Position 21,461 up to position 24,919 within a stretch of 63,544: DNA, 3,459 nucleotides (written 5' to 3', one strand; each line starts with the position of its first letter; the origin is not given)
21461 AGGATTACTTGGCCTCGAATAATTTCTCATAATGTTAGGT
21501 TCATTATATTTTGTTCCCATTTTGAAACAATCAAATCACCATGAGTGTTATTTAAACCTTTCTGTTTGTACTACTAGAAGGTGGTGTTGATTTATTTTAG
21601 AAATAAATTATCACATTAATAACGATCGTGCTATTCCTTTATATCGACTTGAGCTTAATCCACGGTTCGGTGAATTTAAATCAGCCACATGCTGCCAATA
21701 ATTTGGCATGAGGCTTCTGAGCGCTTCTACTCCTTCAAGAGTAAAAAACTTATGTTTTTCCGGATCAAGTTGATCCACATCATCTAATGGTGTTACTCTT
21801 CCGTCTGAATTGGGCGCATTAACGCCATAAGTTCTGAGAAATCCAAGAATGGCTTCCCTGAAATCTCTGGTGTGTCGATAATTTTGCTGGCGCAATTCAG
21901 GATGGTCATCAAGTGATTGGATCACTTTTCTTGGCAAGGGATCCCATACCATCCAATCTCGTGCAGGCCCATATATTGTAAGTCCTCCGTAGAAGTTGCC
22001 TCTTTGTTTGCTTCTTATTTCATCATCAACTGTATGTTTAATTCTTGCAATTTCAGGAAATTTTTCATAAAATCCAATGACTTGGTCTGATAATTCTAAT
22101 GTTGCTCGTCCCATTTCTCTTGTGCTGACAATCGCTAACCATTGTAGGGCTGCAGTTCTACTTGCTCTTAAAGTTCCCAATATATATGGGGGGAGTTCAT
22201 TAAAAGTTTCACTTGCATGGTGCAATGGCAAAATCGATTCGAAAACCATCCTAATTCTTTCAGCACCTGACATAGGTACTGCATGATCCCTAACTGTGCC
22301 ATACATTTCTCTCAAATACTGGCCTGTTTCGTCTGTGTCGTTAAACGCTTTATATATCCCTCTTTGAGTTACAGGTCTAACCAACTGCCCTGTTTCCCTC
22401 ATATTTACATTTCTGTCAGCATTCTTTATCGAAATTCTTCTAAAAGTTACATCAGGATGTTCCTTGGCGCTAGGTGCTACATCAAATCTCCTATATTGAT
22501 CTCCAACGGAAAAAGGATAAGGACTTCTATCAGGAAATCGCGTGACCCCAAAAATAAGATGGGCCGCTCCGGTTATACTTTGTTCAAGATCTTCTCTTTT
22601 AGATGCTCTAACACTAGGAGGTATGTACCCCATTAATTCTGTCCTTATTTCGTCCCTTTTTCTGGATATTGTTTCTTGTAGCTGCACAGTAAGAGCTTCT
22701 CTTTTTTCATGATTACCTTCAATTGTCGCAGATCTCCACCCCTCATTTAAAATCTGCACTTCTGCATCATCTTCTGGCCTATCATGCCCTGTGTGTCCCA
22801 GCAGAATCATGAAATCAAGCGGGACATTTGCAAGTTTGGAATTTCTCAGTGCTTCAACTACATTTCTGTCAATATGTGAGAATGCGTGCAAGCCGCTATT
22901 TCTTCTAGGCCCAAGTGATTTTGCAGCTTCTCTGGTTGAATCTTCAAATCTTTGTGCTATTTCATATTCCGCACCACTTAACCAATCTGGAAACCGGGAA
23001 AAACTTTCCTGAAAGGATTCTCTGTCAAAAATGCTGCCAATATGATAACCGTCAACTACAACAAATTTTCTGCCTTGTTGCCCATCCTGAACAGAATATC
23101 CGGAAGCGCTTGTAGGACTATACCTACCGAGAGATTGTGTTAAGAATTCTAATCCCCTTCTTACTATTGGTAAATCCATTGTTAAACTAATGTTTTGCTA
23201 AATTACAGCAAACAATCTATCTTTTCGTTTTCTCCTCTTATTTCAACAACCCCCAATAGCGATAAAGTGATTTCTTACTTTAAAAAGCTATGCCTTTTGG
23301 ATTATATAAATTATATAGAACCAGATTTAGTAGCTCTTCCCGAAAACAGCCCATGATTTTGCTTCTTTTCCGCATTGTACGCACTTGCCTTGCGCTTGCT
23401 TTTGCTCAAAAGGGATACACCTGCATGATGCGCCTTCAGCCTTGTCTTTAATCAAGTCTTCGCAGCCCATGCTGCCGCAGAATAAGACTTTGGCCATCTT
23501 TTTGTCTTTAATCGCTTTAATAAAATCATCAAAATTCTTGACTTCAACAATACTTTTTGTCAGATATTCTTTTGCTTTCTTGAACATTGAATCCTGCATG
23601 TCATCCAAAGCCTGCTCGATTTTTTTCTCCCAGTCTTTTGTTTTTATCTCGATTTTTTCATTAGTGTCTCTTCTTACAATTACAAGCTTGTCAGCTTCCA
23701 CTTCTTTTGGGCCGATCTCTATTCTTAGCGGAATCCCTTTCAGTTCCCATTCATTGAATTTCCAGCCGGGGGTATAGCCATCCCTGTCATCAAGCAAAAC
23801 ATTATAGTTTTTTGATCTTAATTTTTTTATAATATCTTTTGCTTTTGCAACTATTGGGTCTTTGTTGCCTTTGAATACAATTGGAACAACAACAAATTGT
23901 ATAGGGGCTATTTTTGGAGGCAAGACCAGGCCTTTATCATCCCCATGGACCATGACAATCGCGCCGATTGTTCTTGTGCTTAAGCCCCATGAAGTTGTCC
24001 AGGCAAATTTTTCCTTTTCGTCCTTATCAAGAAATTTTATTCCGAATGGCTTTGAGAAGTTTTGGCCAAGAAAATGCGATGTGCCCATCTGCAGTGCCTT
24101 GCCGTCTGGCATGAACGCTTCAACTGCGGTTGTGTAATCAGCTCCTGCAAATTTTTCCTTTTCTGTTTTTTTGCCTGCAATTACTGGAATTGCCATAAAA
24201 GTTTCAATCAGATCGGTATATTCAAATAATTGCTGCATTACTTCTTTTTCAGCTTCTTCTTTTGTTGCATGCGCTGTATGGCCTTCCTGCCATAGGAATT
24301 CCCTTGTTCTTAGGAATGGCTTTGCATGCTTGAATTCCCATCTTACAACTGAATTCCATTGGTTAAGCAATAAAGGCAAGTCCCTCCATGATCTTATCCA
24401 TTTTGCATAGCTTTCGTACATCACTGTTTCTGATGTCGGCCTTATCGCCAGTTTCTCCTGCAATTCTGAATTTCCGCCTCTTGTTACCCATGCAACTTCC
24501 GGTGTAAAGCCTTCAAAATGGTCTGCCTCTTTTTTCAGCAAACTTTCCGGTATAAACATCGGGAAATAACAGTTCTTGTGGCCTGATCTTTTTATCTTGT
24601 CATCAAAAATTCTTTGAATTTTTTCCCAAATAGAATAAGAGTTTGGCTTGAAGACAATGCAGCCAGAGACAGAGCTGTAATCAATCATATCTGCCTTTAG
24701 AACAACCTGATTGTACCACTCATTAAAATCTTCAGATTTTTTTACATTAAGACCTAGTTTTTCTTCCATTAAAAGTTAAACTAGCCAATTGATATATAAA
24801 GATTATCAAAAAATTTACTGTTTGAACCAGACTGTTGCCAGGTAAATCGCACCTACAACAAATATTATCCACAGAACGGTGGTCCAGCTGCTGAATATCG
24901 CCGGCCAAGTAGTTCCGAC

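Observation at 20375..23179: Foreign two-gene module: a RelA/SpoT-synthetase-like protein downstream of a 522-aa protein with degenerate phosphoesterase motifs (candidate toxSAS-like toxin/antidote or alarmone module in an archaeon)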

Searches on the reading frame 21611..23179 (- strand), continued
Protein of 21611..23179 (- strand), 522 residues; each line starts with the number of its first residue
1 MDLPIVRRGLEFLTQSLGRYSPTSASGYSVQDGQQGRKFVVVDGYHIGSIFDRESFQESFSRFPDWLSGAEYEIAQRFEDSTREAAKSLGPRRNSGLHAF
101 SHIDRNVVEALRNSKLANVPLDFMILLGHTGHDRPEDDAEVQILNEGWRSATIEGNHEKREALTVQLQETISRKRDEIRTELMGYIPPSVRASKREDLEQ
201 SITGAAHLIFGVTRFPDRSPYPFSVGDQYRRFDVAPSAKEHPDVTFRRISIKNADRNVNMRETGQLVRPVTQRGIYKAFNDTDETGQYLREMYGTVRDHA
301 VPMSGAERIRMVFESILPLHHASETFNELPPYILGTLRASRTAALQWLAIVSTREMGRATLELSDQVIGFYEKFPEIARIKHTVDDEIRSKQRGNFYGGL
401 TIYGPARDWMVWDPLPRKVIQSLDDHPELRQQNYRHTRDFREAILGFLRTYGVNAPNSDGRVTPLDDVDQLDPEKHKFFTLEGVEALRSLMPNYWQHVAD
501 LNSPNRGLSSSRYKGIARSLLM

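Call 69: find_encoding_contigs(protein=P0010, flank=5000, max_places=3)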
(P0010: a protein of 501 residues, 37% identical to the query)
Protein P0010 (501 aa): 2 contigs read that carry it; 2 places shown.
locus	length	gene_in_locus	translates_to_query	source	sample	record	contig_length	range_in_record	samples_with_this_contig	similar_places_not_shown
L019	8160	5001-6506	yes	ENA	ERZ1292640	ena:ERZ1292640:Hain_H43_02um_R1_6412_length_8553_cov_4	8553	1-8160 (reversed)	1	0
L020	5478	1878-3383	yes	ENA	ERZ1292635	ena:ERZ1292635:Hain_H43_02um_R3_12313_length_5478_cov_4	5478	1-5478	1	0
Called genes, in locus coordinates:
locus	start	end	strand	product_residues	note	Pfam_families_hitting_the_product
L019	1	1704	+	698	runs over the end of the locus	?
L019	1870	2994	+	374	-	PF03193:RsgA_GTPase (faint), PF01926:MMR_HSR1, PF02421:FeoB_N, PF16897:MMR_HSR1_Xtn, PF02824:TGS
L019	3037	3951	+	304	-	PF00733:Asn_synthase, PF24167:DUF7411 (weak), PF00733:Asn_synthase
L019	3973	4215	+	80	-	-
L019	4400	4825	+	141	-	PF04027:DUF371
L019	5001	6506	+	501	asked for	-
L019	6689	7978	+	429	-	PF04607:RelA_SpoT (weak)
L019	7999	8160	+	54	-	?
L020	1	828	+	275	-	?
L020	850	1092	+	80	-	-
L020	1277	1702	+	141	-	PF04027:DUF371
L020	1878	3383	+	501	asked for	-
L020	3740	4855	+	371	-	PF04607:RelA_SpoT (weak)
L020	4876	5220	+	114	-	-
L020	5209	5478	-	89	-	?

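Call 97: search_protein_families(library=padloc, proteins=[window:21611-23179:-], max_evalue=0.1)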
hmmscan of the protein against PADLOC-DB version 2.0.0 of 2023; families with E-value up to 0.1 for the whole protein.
window:21611-23179:- (522 aa): 0 families

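Call 108: fold_search(model_id=the predicted structure, library=viral)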
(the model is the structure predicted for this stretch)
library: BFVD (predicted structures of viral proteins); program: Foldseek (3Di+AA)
matches with E <= 10: 177; with E <= 0.001: 0
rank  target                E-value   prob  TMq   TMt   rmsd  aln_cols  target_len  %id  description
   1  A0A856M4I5            2.0e-01  0.21  0.14  0.19  19.4       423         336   11  (no name in the UniProt tables at hand)
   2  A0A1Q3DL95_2          2.5e-01  0.06  0.08  0.07  27.4       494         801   10  Capsid protein [Chionoecetes opilio bacilliform virus]
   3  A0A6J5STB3            2.8e-01  0.07  0.09  0.07  31.2       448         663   11  Uncharacterized protein [uncultured Caudovirales phage]
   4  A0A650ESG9            3.9e-01  0.12  0.12  0.17  21.9       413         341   11  (no name in the UniProt tables at hand)
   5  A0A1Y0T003            4.3e-01  0.02  0.07  0.07  27.6       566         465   10  Virion structural protein [Pseudomonas phage Noxifer]
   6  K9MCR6                5.3e-01  0.09  0.12  0.18  23.5       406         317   13  (no name in the UniProt tables at hand)
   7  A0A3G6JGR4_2          5.8e-01  0.08  0.12  0.06  32.4       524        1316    9  Uncharacterized protein [Lactobacillus phage ViSo-2018a]
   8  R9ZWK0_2              6.3e-01  0.09  0.15  0.10  24.4       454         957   11  Structural protein [Cellulophaga phage phi17:2]
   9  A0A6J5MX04            6.3e-01  0.05  0.08  0.10  36.5       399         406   10  Intramolecular chaperone auto-processing domain containing protein [uncultured Caudovirales phage]
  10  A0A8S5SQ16            6.8e-01  0.10  0.14  0.06  24.4       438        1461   10  Uncharacterized protein [Siphoviridae sp. ctqSm5]
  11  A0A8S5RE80            7.7e-01  0.07  0.12  0.13  22.9       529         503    8  Uncharacterized protein [virus sp. ctx9V1]
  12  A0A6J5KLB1            8.8e-01  0.08  0.14  0.12  25.2       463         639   11  Uncharacterized protein [uncultured Caudovirales phage]
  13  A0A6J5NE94            1.1e+00  0.04  0.10  0.11  23.8       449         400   11  Uncharacterized protein (Fragment) [uncultured Caudovirales phage]
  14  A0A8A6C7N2            1.1e+00  0.04  0.11  0.13  30.7       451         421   11  (no name in the UniProt tables at hand)
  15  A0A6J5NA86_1          1.1e+00  0.02  0.06  0.03  66.4       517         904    9  DUF4214 domain-containing protein [uncultured Caudovirales phage]
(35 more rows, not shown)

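Call 109: find_encoding_contigs(protein=P0011, flank=4000, max_places=2)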
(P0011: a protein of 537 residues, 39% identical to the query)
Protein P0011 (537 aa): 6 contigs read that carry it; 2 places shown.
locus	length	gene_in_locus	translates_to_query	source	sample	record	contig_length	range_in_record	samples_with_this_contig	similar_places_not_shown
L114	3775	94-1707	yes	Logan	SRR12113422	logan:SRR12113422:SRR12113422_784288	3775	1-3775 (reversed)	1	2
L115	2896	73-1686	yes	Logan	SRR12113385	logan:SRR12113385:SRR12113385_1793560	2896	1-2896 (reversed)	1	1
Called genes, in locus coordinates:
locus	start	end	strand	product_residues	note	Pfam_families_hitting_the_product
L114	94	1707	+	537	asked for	-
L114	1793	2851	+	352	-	-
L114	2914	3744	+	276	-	-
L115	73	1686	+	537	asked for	-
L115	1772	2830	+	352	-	-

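Call 110: find_encoding_contigs(protein=P0012, flank=4000, max_places=2)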
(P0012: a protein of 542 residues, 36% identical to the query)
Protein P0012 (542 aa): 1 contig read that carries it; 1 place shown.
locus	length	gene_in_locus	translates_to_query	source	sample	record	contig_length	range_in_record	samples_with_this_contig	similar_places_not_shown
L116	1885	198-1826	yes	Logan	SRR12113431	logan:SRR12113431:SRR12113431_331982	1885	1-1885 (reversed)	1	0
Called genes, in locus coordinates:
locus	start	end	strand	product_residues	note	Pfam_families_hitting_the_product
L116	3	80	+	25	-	?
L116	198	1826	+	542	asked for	-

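Call 111: find_encoding_contigs(protein=P0017, flank=4000, max_places=2)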
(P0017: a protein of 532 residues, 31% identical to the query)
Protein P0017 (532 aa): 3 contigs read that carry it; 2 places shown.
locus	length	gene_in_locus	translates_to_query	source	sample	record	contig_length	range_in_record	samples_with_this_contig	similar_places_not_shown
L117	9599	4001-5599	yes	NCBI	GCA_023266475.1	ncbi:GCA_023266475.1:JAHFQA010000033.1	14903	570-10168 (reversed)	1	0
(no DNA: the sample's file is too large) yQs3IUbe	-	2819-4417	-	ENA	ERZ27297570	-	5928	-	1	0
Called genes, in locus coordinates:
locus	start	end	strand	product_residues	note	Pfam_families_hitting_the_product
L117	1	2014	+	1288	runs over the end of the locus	-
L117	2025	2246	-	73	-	-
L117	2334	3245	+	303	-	PF00733:Asn_synthase, PF24167:DUF7411 (weak), PF00733:Asn_synthase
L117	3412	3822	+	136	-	PF04027:DUF371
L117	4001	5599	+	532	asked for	-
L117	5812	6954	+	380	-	-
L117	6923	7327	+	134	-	-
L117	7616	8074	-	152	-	PF13636:Methyltranf_PUA (weak)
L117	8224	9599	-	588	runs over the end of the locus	PF00009:GTP_EFTU, PF01926:MMR_HSR1 (weak), PF03029:ATP_bind_1 (weak), PF03144:GTP_EFTU_D2 (faint), PF11987:IF-2, PF14578:GTP_EFTU_D4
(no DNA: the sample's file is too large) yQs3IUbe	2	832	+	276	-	?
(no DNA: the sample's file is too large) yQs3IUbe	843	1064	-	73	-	-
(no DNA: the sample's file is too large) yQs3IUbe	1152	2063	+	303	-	PF00733:Asn_synthase, PF24167:DUF7411 (weak), PF00733:Asn_synthase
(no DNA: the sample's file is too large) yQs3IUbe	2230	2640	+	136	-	PF04027:DUF371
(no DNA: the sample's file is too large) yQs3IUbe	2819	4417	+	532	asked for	-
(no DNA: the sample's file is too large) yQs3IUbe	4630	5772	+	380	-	-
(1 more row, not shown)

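Call 119: find_related_loci(query=A5, collection=viral_contigs, flank=5000)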
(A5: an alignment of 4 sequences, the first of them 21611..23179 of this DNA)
Query A5 (522 aa) in viral_contigs; peptide patterns used: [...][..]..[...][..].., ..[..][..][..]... (x = any residue, [..] = any of these).
115 stretches matched a pattern, but none encodes a relative of the query by tblastn (E <= 1e-3).

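Call 121: find_related_loci(query=A7, collection=genome_contigs, flank=4000)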
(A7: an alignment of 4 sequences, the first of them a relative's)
Query A7 (532 aa) in genome_contigs; peptide patterns used: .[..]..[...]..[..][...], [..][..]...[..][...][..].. (x = any residue, [..] = any of these).
76 stretches matched a pattern; 2 encode a relative of the query (tblastn E <= 1e-3); 2 distinct loci.
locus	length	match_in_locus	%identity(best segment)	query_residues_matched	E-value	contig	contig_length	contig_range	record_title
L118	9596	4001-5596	100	1-532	0e+0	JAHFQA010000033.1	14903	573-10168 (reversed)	MAG: Candidatus Woesearchaeota archaeon isolate nzgw54 NODE_1327_length_14904_cov_5.364811, whole genome shotgun sequenc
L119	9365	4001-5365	28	43-524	3e-58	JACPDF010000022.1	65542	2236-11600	MAG: Candidatus Woesearchaeota archaeon isolate NC_groundwater_302_Ag_B-0.1um_38_13 S7_GD2017_3_B1_scaffold_168, whole g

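Call 124: search_solved_structures(query=L117:5812-6954:+, max_evalue=10, show_alignments=1)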
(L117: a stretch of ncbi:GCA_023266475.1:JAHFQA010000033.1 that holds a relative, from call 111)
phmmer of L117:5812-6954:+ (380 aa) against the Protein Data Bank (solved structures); distinct sequences matched with E-value up to 10: 24.
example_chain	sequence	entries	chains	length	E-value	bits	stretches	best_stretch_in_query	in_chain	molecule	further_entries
5ao1_A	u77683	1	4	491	0.26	13.5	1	65-208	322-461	DEOXYNUCLEOSIDE TRIPHOSPHATE TRIPHOSPHOHYDROLASE SAMHD1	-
5ao2_A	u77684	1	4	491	0.26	13.5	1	65-208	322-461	DEOXYNUCLEOSIDE TRIPHOSPHATE TRIPHOSPHOHYDROLASE SAMHD1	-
4zwe_A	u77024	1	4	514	0.27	13.4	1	65-208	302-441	Deoxynucleoside triphosphate triphosphohydrolase SAMHD1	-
4tnp_A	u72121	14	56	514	0.28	13.4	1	65-208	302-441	Deoxynucleoside triphosphate triphosphohydrolase SAMHD1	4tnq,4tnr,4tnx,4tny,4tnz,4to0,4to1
8gb1_A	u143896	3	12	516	0.28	13.4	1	65-208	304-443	Deoxynucleoside triphosphate triphosphohydrolase SAMHD1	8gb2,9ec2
4zwg_A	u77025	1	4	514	0.28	13.4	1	65-208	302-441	Deoxynucleoside triphosphate triphosphohydrolase SAMHD1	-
6txc_A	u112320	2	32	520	0.28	13.4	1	65-208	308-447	Deoxynucleoside triphosphate triphosphohydrolase SAMHD1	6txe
6xu1_A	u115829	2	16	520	0.28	13.4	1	65-208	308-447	Deoxynucleoside triphosphate triphosphohydrolase SAMHD1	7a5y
6tx0_A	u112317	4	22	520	0.28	13.4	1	65-208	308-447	Deoxynucleoside triphosphate triphosphohydrolase SAMHD1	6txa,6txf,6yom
4q7h_A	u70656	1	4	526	0.29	13.3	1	65-208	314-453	Deoxynucleoside triphosphate triphosphohydrolase SAMHD1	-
3u1n_A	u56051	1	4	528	0.29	13.3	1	65-208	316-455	SAM domain and HD domain-containing protein 1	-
6u6z_A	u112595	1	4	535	0.3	13.3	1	65-208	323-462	Deoxynucleoside triphosphate triphosphohydrolase SAMHD1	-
6u6x_A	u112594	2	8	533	0.3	13.3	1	65-208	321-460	Deoxynucleoside triphosphate triphosphohydrolase SAMHD1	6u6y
7lu5_A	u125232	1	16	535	0.3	13.3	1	65-208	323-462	Deoxynucleoside triphosphate triphosphohydrolase SAMHD1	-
7ltt_A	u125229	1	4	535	0.3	13.3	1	65-208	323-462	Deoxynucleoside triphosphate triphosphohydrolase SAMHD1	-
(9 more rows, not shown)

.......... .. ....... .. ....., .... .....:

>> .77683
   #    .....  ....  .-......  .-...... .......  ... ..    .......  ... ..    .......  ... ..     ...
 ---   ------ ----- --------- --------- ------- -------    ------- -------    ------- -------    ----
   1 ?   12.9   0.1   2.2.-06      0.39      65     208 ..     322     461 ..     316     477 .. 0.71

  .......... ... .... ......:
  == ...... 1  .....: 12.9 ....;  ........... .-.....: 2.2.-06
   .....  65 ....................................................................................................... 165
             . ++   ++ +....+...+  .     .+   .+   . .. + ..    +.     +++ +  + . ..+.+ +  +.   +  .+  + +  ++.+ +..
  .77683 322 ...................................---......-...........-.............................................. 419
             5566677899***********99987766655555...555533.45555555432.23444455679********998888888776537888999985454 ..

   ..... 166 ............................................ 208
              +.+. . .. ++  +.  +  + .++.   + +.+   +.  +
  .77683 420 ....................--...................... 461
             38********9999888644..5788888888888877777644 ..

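Call 125: search_solved_structures(query=L119:5611-6840:+, max_evalue=10, show_alignments=1)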
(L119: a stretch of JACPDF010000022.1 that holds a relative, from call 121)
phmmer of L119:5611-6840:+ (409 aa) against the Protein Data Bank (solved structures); distinct sequences matched with E-value up to 10: 5.
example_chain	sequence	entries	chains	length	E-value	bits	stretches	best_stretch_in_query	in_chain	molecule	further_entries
4mxe_A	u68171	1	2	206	0.42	12.8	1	364-404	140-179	N-acetyltransferase ESCO1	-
5t53_A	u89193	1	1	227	0.55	12.4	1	365-404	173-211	N-acetyltransferase ESCO1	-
9hch_x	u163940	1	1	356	0.91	11.7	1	37-126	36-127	5-cytosine rRNA methyltransferase NSUN4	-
9e9c_x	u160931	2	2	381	1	11.5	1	37-126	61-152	5-cytosine rRNA methyltransferase NSUN4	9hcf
9hcg_x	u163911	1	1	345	1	11.5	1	42-126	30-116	5-cytosine rRNA methyltransferase NSUN4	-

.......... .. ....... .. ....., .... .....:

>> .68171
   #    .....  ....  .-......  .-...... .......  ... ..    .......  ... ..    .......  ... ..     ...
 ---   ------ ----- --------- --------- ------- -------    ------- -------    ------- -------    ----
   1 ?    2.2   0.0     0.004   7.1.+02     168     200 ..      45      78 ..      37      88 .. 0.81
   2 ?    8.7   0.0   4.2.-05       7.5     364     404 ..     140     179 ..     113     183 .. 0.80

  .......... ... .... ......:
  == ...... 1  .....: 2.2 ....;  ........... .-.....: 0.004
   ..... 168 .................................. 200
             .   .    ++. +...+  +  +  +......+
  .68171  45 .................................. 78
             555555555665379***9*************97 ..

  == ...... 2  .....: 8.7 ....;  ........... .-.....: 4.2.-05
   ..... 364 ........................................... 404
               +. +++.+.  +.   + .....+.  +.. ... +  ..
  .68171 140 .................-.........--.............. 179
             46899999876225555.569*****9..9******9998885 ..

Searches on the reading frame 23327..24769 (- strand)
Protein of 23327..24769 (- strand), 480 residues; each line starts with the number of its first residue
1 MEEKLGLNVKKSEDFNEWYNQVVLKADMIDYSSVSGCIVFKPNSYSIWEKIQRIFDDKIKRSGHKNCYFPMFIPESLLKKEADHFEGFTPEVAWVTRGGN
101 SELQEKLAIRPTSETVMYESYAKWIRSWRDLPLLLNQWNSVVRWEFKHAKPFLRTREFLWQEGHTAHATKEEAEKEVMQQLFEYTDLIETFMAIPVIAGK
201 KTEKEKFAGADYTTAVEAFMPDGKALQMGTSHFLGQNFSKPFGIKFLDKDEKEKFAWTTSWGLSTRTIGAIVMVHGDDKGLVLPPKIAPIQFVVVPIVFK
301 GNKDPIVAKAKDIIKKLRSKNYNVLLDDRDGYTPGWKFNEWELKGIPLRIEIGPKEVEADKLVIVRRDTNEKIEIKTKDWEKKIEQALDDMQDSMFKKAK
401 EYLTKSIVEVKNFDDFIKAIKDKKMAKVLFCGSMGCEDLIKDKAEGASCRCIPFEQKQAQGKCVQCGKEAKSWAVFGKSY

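Call 96: find_related_loci(query=window:23327-24769:-, collection=genome_contigs, flank=8000)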
Query window:23327-24769:- (480 aa) in genome_contigs; peptide patterns used: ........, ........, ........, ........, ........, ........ (x = any residue, [..] = any of these).
599 stretches matched a pattern (row limit reached: there are more); 582 encode a relative of the query (tblastn E <= 1e-3); the best 80 are kept; 80 distinct loci.
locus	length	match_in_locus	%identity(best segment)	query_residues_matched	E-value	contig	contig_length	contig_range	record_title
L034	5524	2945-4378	85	3-480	0e+0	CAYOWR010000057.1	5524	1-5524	MAG TPA_asm: uncultured Methanosarcinales archaeon isolate binchicken_co251_888 genome assembly, contig: NODE_21177_leng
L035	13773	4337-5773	81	2-480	0e+0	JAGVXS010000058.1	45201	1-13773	Candidatus Woesearchaeota archaeon isolate RIFCSPHIGHO2_02_FULL_40_54 rifcsphigho2_02_scaffold_11265, whole genome shotg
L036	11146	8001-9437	76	2-480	0e+0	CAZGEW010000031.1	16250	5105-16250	MAG TPA_asm: uncultured Methanosarcinales archaeon isolate binchicken_co144_1089 genome assembly, contig: NODE_7354_leng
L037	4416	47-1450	78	3-470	0e+0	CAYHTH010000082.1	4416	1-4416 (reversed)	MAG TPA_asm: uncultured Methanosarcinales archaeon isolate ERP119705_co14_301 genome assembly, contig: NODE_40404_length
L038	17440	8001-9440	65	1-480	0e+0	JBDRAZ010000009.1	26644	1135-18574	MAG: archaeon isolate MEGAHIT-group-1.1032 k141_1830980, whole genome shotgun sequence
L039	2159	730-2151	61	2-480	0e+0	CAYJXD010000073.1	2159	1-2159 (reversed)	MAG TPA_asm: uncultured Methanosarcinales archaeon isolate ERP125453_co1_510 genome assembly, contig: NODE_79983_length_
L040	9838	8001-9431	60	5-480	0e+0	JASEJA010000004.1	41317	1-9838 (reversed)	MAG: Candidatus Bathyarchaeota archaeon isolate Yes71-20 NODE_251_length_41317_cov_31.270515, whole genome shotgun seque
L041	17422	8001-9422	61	4-480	0e+0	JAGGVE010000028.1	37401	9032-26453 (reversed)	MAG: Candidatus Iainarchaeum archaeon isolate AUK092 PB_MBMC_046_c_000000000049, whole genome shotgun sequence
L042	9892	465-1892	60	1-480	0e+0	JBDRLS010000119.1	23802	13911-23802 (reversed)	MAG: Nanoarchaeota archaeon isolate MEGAHIT-group-1.791 k141_7742804, whole genome shotgun sequence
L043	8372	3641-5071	60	5-480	0e+0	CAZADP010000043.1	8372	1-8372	MAG TPA_asm: uncultured Candidatus Bathyarchaeia archaeon isolate binchicken_co124_24 genome assembly, contig: NODE_6786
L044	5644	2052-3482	60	3-480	0e+0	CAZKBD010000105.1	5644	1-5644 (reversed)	MAG TPA_asm: uncultured Methanosarcinales archaeon isolate SRP062349_co5_67 genome assembly, contig: NODE_9877_length_56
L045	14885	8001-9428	62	6-480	0e+0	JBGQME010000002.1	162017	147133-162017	MAG: Candidatus Bathyarchaeia archaeon isolate OBJ2_061818_150_25 k141_1718173_length_162017_cov_27.0000, whole genome s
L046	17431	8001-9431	59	5-480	0e+0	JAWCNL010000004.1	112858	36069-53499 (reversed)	MAG: Candidatus Bathyarchaeia archaeon isolate JZ-2_201709_bins_168 JZ-2_201709_bins_168_scaffold_4, whole genome shotgu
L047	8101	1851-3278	60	6-480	0e+0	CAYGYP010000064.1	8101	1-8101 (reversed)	MAG TPA_asm: uncultured Candidatus Bathyarchaeia archaeon isolate ERP119294_co3_318 genome assembly, contig: NODE_8249_l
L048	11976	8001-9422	60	2-480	0e+0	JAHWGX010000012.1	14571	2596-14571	MAG: Candidatus Woesearchaeota archaeon isolate FT1_083 k127_14464042, whole genome shotgun sequence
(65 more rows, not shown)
